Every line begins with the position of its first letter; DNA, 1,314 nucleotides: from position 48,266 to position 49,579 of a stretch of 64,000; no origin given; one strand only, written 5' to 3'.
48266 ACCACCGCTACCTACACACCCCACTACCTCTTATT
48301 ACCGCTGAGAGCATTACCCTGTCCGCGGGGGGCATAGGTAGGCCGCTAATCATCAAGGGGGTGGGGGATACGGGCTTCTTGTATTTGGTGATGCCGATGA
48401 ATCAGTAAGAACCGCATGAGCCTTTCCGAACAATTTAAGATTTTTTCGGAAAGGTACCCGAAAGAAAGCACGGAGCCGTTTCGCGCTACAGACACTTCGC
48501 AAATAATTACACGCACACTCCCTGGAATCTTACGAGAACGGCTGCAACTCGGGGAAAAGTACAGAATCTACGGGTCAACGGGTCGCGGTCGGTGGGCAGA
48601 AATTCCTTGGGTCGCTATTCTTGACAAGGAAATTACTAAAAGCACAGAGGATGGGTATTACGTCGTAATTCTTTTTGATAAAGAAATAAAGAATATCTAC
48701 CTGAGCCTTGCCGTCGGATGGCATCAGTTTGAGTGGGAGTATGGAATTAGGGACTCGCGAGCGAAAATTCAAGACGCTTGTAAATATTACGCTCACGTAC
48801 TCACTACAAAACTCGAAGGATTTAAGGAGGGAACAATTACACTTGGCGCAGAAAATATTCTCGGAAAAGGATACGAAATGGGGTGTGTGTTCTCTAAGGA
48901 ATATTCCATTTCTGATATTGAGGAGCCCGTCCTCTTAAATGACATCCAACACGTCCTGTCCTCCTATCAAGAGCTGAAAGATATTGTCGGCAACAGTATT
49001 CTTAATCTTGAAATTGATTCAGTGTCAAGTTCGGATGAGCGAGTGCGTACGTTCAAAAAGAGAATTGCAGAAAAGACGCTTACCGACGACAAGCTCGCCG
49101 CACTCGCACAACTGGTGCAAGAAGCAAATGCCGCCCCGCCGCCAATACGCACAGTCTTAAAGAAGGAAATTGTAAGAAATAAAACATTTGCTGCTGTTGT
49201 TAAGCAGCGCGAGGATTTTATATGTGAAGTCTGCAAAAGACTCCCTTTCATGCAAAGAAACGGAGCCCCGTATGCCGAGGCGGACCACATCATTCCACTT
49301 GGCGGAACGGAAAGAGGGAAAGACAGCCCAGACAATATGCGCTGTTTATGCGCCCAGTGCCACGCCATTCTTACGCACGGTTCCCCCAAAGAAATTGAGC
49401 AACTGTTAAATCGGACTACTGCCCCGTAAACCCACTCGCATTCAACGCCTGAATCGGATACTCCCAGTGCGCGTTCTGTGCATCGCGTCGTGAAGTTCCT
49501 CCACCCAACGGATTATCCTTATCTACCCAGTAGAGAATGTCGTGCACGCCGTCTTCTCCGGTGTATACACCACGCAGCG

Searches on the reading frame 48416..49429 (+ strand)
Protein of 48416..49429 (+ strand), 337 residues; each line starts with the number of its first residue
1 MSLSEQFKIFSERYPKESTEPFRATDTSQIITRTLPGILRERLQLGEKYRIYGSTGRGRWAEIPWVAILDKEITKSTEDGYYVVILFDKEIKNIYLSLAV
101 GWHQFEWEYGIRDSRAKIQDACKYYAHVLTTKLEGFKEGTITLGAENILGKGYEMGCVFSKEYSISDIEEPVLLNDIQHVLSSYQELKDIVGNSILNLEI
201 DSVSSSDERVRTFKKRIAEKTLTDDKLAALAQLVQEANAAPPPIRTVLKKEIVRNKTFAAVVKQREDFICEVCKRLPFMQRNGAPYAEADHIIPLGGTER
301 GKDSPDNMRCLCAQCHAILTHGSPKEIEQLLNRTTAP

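Call 47: search_protein_families(library=pfam, proteins=[window:48416-49429:+], max_evalue=0.001)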
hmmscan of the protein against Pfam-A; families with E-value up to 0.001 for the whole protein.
window:48416-49429:+ (337 aa): 2 families
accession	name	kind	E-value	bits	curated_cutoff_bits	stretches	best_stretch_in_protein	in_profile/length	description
PF12102.13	MrcB_N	-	1.1e-42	146.2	25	1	12-188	4-182/183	MrcB-like, N-terminal domain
PF01844.29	HNH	-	2.6e-07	31.1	21.4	1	270-319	1-44/47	HNH endonuclease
